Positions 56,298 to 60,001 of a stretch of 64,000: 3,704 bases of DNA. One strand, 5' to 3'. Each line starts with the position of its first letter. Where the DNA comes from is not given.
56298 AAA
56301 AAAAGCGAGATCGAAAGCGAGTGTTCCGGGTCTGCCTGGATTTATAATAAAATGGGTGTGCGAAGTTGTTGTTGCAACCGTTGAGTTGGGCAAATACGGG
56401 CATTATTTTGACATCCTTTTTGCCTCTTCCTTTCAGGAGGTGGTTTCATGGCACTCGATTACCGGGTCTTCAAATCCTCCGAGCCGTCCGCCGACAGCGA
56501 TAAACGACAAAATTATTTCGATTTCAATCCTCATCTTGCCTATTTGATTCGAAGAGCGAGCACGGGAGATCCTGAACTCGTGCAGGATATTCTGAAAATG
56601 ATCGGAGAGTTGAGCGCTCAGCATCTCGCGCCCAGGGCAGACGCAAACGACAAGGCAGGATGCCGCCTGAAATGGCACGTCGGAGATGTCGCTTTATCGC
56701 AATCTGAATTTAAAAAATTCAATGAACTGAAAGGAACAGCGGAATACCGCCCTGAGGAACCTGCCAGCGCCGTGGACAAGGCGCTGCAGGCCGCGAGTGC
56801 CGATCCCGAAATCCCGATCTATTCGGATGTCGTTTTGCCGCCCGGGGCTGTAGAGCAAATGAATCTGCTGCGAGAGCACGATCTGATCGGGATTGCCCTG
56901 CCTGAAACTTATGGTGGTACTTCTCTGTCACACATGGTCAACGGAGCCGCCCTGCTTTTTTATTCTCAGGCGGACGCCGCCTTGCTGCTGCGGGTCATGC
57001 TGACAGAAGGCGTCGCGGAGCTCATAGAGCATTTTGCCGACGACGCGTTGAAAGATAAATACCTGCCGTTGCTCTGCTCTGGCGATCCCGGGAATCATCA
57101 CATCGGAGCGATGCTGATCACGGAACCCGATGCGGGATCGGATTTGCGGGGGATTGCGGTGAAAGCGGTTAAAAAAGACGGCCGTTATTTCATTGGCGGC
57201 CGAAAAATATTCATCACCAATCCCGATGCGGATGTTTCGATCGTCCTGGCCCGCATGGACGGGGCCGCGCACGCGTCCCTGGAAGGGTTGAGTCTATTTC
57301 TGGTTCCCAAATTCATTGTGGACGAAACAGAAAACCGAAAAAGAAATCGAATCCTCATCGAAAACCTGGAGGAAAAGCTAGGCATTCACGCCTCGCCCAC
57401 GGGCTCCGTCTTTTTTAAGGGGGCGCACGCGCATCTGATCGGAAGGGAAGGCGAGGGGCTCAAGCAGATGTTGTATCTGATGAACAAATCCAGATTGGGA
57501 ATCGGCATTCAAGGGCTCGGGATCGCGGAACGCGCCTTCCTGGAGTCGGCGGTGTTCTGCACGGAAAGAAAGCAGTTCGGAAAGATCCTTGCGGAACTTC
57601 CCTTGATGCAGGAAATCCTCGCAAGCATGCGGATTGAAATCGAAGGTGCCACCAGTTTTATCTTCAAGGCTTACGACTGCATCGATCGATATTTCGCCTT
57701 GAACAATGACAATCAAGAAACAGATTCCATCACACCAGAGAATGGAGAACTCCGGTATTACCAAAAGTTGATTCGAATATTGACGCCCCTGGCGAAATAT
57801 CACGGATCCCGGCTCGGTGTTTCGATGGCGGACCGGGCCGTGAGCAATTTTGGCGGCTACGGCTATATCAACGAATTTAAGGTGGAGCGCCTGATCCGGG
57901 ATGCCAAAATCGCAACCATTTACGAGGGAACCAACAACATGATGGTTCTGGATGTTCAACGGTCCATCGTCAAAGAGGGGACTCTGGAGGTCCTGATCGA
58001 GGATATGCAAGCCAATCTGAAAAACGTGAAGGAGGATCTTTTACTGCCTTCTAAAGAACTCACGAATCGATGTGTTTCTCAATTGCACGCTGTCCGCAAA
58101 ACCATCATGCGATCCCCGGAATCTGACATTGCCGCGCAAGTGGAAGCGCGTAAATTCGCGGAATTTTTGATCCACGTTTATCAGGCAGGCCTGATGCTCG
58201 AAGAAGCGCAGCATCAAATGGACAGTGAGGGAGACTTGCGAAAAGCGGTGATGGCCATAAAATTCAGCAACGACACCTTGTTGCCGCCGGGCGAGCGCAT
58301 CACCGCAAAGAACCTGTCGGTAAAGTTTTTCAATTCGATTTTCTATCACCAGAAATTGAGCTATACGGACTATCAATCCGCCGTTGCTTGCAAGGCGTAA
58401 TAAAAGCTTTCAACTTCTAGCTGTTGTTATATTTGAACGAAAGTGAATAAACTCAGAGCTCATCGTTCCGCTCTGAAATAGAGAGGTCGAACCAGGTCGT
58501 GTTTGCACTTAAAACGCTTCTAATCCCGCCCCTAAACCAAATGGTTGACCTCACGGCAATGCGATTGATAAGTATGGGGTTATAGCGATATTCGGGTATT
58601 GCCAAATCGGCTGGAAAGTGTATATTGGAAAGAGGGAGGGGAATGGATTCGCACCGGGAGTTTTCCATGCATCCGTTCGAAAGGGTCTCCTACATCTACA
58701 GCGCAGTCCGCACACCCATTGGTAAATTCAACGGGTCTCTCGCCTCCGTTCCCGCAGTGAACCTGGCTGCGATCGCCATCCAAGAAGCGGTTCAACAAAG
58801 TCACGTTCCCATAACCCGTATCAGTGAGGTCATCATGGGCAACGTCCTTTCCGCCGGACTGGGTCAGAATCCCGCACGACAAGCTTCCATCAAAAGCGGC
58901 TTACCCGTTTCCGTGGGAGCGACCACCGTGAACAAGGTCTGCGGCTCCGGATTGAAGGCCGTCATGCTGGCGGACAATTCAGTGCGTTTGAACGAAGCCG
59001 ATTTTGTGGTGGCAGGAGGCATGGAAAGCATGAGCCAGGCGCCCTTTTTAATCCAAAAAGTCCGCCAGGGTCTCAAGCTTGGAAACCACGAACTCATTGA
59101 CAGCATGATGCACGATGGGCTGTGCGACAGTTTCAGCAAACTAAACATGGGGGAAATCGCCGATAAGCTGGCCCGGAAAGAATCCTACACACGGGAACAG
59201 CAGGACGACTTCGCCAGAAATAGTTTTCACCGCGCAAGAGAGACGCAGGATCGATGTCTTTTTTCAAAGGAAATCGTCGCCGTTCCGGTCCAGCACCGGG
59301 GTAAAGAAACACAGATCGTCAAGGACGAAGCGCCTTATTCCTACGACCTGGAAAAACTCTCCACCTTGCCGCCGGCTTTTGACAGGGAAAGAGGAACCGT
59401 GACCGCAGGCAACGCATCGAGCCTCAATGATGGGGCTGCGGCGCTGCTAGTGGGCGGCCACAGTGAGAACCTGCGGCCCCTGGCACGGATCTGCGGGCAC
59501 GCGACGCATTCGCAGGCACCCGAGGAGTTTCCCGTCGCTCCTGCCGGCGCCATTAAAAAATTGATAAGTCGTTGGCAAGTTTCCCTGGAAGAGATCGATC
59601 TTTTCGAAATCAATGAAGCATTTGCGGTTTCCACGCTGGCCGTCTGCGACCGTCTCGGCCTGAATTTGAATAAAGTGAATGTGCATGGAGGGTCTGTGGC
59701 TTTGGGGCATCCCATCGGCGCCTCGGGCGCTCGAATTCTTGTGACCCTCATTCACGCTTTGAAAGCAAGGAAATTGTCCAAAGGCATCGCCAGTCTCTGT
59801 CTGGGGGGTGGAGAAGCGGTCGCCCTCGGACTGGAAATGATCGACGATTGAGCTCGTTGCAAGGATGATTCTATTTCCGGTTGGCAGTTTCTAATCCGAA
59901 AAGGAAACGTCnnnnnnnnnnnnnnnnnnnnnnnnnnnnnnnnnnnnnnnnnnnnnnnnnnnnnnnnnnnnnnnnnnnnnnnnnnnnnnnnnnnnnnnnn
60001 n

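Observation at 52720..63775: Unusual gene combination: ferredoxin-linked 2-oxoacid oxidoreductase + ACAD + thiolase, divergent from a methylcitrate-cycle trio and the mutase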

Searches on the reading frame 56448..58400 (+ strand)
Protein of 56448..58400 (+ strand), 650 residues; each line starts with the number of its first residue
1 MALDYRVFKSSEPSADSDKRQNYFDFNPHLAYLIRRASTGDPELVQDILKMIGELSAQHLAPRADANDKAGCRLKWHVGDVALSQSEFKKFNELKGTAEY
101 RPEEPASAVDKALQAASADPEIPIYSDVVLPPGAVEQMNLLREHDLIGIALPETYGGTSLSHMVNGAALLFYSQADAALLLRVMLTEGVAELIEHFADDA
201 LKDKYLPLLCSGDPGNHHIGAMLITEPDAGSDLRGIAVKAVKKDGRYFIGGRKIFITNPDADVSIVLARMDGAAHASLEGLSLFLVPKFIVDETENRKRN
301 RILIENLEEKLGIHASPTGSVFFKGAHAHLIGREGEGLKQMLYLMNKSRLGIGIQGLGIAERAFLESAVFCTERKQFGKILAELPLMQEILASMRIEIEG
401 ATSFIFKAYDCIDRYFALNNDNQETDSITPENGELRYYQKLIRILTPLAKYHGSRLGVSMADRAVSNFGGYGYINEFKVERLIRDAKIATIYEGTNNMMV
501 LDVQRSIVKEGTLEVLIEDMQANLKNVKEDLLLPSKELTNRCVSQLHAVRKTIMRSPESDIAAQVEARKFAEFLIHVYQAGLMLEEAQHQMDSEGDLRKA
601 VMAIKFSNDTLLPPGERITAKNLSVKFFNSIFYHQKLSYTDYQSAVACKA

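Call 3: search_protein_families(library=ncbifam, proteins=[window:56448-58400:+])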
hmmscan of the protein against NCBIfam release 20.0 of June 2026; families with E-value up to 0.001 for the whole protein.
window:56448-58400:+ (650 aa): 19 families
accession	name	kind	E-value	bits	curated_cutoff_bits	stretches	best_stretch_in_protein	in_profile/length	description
NF042972.1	AcrlCoAredClosAcrC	equivalog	2.1e-53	181.3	640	2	136-408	40-301/378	acryloyl-CoA reductase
NF058590.1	AcCoDHFadEBacil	equivalog_domain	2.5e-46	158.4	600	1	137-535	58-436/586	acyl-CoA dehydrogenase FadE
NF043006.1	CyhCrbnylCoADH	equivalog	3.4e-44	151.4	650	2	136-414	39-306/380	cyclohexane-1-carbonyl-CoA dehydrogenase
NF008594.0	PRK11561.1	equivalog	6.1e-44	150.2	545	1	175-525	127-457/540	isovaleryl-CoA dehydrogenase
NF045552.1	GlutCoADH_Des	equivalog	2.5e-42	145.5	470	1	137-413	42-308/387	glutaryl-CoA dehydrogenase Acd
NF008997.0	PRK12341.1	equivalog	6.5e-37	127.5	537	2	138-415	43-308/382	acyl-CoA dehydrogenase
NF042439.1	SulpropCoADesulf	equivalog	6e-34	117.4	600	2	137-410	29-296/379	3-sulfinopropanoyl-CoA desulfinase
NF045652.1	ProlPCPDhRedW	equivalog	7e-27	94.2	650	1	143-412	42-303/376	L-prolyl-[peptidyl-carrier protein] dehydrogenase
NF002885.1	PRK03354.1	equivalog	5.4e-25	88.2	540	1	148-509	53-375/378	crotonobetainyl-CoA dehydrogenase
NF053553.1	prodigi_MBC_PigA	equivalog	4e-24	85.4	500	1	193-410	100-306/381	prodigiosin MBC biosynthesis dehydrogenase PigA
TIGR03207.1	cyc_hxne_CoA_dh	equivalog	2.3e-22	79.2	575.35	1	138-407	38-296/372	cyclohexanecarboxyl-CoA dehydrogenase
NF052270.1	Staph_DH_FadE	equivalog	2.8e-14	52.7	600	1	222-403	142-313/400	acyl-CoA dehydrogenase FadE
NF007000.1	PRK09463.1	subfamily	4.3e-10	38.6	600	1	137-241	78-180/726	acyl-CoA dehydrogenase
TIGR03204.1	pimC_large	equivalog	4.8e-09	35.6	623.85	1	151-398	59-291/395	pimeloyl-CoA dehydrogenase large subunit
NF009586.0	PRK13026.1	subfamily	2.6e-08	32.7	608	1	137-241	113-215/777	acyl-CoA dehydrogenase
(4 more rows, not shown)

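Call 4: search_protein_families(library=pfam, proteins=[window:56448-58400:+])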
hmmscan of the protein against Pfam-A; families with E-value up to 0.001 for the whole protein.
window:56448-58400:+ (650 aa): 6 families
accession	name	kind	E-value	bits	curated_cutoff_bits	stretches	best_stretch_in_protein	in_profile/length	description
PF00441.29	Acyl-CoA_dh_1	-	1.7e-32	113.1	22.4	1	335-507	1-149/150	Acyl-CoA dehydrogenase, C-terminal domain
PF02770.24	Acyl-CoA_dh_M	-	2.8e-15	56.7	33.3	1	221-324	1-95/97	Acyl-CoA dehydrogenase, middle domain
PF08028.16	Acyl-CoA_dh_2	-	4.4e-12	46.9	22.7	1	350-496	1-133/134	Acyl-CoA dehydrogenase, C-terminal domain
PF02771.21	Acyl-CoA_dh_N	-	1.4e-10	42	22.9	1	137-213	36-113/113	Acyl-CoA dehydrogenase, N-terminal domain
PF22924.1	ACOX_C_alpha1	-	1.9e-05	25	27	1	362-507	21-168/169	Acyl-CoA oxidase, C-alpha1 domain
PF22217.1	ACDH-11_C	-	0.00029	21.6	27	1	513-600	3-89/122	Acyl-CoA dehydrogenase 11 C-terminal domain-like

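Call 35: search_solved_structures(query=window:56448-58400:+, max_evalue=0.00001, show_alignments=1)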
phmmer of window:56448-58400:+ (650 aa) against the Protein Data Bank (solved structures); distinct sequences matched with E-value up to 0.00001: 91 (the best 60 are shown).
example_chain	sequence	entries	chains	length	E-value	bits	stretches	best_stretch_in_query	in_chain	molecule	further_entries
6ijc_A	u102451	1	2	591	9.1e-50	173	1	123-516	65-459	Acyl-CoA dehydrogenase family protein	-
8png_B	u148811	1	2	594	2.7e-49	171.4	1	129-539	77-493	Probable acyl-CoA dehydrogenase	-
8r1e_B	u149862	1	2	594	1.7e-47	165.5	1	129-539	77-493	Probable acyl-CoA dehydrogenase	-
5lnx_A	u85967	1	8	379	2.9e-44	154.8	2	140-414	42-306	Acyl-CoA dehydrogenase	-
6sd8_X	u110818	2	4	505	3.2e-42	148.1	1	142-532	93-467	Probable acyl-CoA dehydrogenase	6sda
4l1f_A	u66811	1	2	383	1.3e-38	136.1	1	142-510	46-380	Acyl-CoA dehydrogenase domain protein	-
4n5f_A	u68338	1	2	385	4e-38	134.5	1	127-406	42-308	Putative acyl-CoA dehydrogenase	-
8pns_A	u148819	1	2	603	2.4e-37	131.9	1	154-507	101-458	Acyl-CoA dehydrogenase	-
9w60_A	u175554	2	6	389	3e-37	131.6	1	131-506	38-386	Butyryl CoA dehydrogenase apo protein | Butyryl CoA Dehydrogenase with FAD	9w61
3mpi_A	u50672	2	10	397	1.5e-36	129.3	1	142-414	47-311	Glutaryl-CoA dehydrogenase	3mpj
8pu5_B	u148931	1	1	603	1.7e-36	129.2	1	154-507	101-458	Probable acyl-CoA dehydrogenase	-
1buc_A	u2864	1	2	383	3.6e-36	128.1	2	156-408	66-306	BUTYRYL-COA DEHYDROGENASE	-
2dvl_A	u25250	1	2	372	9.2e-36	126.7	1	137-507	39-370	Acyl-CoA dehydrogenase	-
4y9j_A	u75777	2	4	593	9.4e-36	126.7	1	168-590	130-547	Protein ACDH-11, isoform b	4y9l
4kto_A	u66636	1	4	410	5.2e-34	121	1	142-415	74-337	isovaleryl-CoA dehydrogenase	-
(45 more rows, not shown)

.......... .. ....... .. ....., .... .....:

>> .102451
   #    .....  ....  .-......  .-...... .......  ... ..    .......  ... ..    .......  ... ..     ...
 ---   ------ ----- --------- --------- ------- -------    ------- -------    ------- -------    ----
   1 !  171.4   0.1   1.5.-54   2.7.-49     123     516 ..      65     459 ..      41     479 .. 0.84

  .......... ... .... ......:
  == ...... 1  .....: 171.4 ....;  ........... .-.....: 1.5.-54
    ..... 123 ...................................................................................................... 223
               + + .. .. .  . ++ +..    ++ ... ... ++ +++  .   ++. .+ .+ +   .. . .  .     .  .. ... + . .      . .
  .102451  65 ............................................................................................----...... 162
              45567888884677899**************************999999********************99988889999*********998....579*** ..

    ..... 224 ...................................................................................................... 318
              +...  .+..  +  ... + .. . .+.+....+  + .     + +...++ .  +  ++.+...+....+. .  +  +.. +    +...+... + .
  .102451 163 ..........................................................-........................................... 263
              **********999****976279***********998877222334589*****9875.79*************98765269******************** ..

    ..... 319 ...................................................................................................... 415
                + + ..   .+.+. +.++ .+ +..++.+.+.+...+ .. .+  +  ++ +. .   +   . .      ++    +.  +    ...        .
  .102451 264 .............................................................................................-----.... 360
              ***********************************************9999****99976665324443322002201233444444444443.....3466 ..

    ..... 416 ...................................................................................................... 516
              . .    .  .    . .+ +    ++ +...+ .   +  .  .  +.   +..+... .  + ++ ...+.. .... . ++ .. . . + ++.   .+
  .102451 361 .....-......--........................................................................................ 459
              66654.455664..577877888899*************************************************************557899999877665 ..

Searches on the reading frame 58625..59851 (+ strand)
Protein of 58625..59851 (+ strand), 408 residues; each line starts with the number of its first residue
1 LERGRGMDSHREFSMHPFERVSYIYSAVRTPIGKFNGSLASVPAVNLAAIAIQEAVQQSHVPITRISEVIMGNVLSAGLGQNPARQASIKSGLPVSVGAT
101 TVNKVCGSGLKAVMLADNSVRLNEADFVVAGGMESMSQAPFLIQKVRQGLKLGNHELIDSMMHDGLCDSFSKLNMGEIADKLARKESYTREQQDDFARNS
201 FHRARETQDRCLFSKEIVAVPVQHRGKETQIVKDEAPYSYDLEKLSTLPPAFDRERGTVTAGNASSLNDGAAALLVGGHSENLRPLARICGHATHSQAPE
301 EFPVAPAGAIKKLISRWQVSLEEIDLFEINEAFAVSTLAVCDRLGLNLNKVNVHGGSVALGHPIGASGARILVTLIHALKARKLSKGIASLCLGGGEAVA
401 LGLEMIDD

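Call 3: search_protein_families(library=ncbifam, proteins=[window:58625-59851:+])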
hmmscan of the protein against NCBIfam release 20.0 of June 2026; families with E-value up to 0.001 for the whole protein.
window:58625-59851:+ (408 aa): 40 families (the best 25 are shown)
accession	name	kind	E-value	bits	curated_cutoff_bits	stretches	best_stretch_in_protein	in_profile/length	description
NF005404.0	PRK06954.1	subfamily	1.8e-128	429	687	1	24-406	11-397/397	acetyl-CoA C-acetyltransferase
NF006086.0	PRK08235.1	equivalog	3.8e-124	414.8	526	1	23-400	5-387/393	acetyl-CoA C-acetyltransferase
TIGR01930.1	AcCoA-C-Actrans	subfamily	8.5e-124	413.4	240.55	1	24-403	1-384/385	acetyl-CoA C-acyltransferase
NF004206.0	PRK05656.1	subfamily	9.8e-116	387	688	1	24-404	6-391/392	acetyl-CoA C-acetyltransferase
NF042967.1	AcCoAtase_PhaA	equivalog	7.1e-105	351.4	740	1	22-405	4-395/396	acetyl-CoA acetyltransferase PhaA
NF004983.0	PRK06366.1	equivalog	8.5e-99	331.1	627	1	22-407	4-388/388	acetyl-CoA C-acetyltransferase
NF006552.0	PRK09051.1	subfamily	4.4e-98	329.1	565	1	23-405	7-394/395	beta-ketothiolase BktB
NF005152.0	PRK06633.1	equivalog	7e-98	327.8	675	1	22-405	5-391/392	acetyl-CoA C-acetyltransferase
NF006551.0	PRK09050.1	subfamily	8.2e-93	311.6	605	1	22-405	4-400/401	3-oxoadipyl-CoA thiolase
TIGR02430.1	pcaF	equivalog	3.5e-90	302.9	597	1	22-405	3-399/400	3-oxoadipyl-CoA thiolase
NF042999.1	bketothiol_BktB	equivalog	5.6e-90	302.4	725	1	23-404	6-392/394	beta-ketothiolase BktB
NF004853.0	PRK06205.1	subfamily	1.1e-89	301.3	551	1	24-404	6-401/404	acetyl-CoA C-acetyltransferase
NF006001.0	PRK08131.1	equivalog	1.7e-86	290.6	622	1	22-406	4-400/401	3-oxoadipyl-CoA thiolase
NF005805.0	PRK07661.1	equivalog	3.3e-74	250.2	633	1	23-402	5-387/391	acetyl-CoA C-acetyltransferase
NF006553.0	PRK09052.1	equivalog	1.5e-73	248.2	567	1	22-401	8-394/399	acetyl-CoA C-acyltransferase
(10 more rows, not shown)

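Call 4: search_protein_families(library=pfam, proteins=[window:58625-59851:+])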
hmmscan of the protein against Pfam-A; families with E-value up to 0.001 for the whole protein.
window:58625-59851:+ (408 aa): 3 families
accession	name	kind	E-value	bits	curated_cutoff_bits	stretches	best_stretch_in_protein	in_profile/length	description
PF00108.29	Thiolase_N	-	9.6e-83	278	26.4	1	23-276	2-256/260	Thiolase, N-terminal domain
PF02803.24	Thiolase_C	-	5.9e-41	139.4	27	1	284-403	2-121/123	Thiolase, C-terminal domain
PF00109.32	ketoacyl-synt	-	4.2e-05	23.7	20.8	1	99-138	167-206/252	Beta-ketoacyl synthase, N-terminal domain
